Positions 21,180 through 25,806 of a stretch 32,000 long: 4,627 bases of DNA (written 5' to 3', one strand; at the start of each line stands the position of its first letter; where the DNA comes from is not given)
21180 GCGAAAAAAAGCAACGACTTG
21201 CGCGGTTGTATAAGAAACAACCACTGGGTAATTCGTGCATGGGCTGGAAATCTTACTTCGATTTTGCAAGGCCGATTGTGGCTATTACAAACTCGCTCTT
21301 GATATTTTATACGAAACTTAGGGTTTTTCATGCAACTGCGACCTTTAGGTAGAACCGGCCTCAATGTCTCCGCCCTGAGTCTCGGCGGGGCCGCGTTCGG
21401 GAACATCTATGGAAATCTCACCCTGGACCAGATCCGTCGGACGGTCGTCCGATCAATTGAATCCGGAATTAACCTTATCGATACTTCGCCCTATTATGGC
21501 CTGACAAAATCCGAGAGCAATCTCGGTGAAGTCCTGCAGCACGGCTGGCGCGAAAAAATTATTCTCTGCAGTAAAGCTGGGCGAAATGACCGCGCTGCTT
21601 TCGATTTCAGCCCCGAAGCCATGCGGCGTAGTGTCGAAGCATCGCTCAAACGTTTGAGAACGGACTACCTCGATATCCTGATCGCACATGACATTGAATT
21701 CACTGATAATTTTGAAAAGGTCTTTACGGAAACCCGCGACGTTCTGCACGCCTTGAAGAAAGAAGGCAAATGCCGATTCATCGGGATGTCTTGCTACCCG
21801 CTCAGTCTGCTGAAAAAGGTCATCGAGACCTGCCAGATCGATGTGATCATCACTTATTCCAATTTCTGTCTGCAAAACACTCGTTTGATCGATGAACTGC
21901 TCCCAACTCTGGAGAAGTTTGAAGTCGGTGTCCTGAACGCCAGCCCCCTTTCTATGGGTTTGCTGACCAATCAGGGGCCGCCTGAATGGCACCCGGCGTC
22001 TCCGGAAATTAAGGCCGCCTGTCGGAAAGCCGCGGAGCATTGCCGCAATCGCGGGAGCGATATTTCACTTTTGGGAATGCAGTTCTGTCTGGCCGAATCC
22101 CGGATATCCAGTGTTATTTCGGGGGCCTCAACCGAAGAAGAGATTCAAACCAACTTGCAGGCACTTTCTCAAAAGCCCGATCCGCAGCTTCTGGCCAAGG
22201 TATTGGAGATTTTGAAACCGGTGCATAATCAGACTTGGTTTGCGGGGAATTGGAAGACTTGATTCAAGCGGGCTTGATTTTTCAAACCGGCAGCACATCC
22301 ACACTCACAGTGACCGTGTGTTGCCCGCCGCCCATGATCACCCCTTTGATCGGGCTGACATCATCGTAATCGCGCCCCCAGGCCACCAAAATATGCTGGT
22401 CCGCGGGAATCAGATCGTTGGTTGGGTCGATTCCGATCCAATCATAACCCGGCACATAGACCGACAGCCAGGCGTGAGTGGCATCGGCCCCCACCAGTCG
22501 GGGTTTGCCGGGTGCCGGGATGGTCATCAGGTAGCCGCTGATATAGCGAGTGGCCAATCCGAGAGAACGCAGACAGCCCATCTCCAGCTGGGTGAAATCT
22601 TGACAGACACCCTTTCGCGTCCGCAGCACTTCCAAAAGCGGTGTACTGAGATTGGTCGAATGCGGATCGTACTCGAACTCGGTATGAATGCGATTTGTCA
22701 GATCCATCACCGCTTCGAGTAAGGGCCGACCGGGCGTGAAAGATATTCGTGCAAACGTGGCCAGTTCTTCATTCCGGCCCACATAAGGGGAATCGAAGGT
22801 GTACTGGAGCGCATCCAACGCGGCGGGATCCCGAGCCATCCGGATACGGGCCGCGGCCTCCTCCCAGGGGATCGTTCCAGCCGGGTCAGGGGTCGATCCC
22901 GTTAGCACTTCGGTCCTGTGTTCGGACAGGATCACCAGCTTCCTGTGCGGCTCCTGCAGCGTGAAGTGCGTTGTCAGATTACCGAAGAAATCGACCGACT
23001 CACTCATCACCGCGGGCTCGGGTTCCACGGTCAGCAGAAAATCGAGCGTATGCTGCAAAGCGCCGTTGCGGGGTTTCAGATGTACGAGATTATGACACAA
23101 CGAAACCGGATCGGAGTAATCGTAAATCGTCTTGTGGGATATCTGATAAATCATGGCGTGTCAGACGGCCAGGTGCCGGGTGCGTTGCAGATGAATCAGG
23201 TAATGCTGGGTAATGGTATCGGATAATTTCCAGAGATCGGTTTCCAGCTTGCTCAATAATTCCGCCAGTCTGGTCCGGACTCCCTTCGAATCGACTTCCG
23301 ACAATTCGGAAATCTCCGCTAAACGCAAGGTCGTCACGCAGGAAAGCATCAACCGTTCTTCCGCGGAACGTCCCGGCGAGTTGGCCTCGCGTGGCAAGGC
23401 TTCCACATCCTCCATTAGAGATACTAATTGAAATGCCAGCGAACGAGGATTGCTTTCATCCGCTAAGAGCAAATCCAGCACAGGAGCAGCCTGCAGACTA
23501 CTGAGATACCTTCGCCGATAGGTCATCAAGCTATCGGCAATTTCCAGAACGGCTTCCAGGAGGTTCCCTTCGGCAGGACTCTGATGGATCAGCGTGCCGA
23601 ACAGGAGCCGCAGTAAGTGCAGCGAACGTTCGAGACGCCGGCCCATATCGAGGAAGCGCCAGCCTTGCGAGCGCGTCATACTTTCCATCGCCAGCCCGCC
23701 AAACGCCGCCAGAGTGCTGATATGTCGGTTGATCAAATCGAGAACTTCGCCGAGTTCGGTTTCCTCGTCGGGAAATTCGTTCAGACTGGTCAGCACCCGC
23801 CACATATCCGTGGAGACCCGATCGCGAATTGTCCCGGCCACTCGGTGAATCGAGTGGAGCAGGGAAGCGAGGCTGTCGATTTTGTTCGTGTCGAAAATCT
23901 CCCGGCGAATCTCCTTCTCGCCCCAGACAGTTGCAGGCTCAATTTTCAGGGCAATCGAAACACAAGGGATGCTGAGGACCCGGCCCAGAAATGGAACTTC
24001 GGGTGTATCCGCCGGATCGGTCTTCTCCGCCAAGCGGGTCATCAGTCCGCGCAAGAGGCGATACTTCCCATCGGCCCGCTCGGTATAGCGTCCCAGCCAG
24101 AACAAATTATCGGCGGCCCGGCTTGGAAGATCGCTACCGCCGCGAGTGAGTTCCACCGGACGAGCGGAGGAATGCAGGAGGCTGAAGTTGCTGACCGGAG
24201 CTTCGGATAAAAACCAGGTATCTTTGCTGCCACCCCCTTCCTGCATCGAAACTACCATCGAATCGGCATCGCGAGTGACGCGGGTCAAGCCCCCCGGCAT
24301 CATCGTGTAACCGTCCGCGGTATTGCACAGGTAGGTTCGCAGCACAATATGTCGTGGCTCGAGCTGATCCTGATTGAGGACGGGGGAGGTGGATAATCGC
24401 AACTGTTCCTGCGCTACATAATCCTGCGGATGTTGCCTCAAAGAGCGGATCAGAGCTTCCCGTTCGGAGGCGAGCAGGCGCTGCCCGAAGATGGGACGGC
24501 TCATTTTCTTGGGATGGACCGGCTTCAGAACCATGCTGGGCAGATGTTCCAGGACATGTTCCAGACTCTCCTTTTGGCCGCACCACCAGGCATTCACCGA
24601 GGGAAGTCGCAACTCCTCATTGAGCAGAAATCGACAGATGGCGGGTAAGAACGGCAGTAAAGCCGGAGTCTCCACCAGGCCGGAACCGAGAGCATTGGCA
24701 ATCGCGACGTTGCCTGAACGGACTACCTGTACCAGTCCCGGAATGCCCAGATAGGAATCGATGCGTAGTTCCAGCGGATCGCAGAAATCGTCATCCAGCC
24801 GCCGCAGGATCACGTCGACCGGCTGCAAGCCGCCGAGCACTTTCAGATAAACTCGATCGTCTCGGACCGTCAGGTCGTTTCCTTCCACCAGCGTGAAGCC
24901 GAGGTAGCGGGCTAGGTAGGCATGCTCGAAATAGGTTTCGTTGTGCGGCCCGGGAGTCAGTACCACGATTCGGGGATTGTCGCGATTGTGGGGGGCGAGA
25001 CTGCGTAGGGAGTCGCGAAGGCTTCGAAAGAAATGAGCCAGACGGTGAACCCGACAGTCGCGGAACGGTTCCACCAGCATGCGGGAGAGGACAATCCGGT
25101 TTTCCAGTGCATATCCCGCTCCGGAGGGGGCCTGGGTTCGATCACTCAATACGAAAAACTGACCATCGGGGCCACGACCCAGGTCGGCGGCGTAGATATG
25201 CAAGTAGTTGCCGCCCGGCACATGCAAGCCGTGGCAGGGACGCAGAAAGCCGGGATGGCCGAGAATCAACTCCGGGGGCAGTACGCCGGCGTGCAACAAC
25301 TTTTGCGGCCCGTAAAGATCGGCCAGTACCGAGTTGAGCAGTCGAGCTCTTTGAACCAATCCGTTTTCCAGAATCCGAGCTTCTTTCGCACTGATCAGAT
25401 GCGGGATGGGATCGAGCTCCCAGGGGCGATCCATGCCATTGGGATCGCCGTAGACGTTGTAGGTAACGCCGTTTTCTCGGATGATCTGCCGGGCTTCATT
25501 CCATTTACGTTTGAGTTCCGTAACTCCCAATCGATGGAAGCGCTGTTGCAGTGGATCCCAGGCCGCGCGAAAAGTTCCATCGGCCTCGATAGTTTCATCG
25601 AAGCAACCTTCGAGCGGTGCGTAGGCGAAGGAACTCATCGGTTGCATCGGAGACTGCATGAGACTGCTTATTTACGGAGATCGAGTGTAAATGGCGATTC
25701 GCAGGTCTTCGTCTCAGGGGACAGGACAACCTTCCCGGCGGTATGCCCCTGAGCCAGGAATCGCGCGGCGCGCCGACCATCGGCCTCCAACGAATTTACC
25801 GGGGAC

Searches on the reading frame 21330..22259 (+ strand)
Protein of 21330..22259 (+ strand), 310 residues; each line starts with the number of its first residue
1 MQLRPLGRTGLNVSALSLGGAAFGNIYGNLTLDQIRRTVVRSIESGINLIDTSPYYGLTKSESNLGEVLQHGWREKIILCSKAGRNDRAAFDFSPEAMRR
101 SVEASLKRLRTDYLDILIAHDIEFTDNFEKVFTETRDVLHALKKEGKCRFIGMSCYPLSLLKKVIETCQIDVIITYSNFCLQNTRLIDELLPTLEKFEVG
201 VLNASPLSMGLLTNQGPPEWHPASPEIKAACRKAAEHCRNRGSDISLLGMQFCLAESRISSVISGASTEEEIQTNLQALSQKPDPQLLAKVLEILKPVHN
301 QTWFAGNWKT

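Call 22: search_protein_families(library=pfam, proteins=[window:21330-22259:+], max_evalue=0.001)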
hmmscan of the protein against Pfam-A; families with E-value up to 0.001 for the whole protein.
window:21330-22259:+ (310 aa): 1 family
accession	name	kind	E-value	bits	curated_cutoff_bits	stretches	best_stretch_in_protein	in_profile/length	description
PF00248.27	Aldo_ket_red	-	2e-49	168.7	24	1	16-287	2-282/291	Aldo/keto reductase family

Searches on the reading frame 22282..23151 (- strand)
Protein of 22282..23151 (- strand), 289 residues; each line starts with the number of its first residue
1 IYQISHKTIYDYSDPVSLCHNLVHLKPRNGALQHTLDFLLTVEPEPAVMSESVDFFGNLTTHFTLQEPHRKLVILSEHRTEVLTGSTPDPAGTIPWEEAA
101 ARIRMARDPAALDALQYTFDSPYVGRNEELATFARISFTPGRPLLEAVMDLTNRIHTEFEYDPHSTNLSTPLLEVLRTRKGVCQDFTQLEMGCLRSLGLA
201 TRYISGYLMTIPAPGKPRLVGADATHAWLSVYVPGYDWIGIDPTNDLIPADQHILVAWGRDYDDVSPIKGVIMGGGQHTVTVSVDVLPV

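Call 22: search_protein_families(library=pfam, proteins=[window:22282-23151:-], max_evalue=0.001)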
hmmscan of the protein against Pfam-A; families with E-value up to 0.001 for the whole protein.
window:22282-23151:- (289 aa): 3 families
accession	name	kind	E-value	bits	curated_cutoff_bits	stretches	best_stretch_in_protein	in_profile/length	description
PF08379.15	Bact_transglu_N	-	4.3e-25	88.7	27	1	2-78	1-77/80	Bacterial transglutaminase-like N-terminal region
PF01841.26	Transglut_core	-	2e-18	67.1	23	1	143-243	13-108/108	Transglutaminase-like superfamily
PF04473.18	DUF553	-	0.0001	22.2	20.5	1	166-254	48-124/140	Transglutaminase-like domain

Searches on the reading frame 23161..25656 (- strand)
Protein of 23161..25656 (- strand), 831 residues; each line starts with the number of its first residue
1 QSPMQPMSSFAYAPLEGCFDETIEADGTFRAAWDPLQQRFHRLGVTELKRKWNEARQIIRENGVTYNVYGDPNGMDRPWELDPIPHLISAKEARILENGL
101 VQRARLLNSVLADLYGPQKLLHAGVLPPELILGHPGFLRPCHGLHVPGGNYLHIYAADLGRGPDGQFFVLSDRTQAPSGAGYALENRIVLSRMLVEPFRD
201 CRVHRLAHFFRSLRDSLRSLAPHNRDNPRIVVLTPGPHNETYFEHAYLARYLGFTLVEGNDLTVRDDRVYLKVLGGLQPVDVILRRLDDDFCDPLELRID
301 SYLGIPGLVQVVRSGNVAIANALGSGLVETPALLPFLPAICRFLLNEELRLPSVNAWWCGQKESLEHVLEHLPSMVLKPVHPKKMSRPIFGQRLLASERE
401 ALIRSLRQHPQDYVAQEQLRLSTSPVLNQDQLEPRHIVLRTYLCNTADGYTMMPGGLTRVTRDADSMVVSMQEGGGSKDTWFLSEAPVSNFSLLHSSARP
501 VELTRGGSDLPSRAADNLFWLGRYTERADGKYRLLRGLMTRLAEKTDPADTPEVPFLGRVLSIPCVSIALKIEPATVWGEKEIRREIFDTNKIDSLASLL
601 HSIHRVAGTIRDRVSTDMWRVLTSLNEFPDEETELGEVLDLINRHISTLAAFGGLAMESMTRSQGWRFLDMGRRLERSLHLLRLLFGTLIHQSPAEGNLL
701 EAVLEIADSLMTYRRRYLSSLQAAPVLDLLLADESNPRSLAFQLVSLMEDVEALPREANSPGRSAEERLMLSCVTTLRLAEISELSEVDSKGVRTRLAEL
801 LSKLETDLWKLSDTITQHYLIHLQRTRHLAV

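Call 22: search_protein_families(library=pfam, proteins=[window:23161-25656:-], max_evalue=0.001)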
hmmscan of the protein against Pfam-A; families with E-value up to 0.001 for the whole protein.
window:23161-25656:- (831 aa): 3 families
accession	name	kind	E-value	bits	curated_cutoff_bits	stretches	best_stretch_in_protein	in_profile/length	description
PF14403.11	CP_ATPgrasp_2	-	2e-159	531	32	1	85-460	1-373/374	Circularly permuted ATP-grasp type 2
PF04174.18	CP_ATPgrasp_1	-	6.5e-108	361.1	23.1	1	85-416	1-332/332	A circularly permuted ATPgrasp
PF04168.17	Alpha-E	-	7.5e-71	239.7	20.8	1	510-820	1-294/294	A predicted alpha-helical domain with a conserved ER motif.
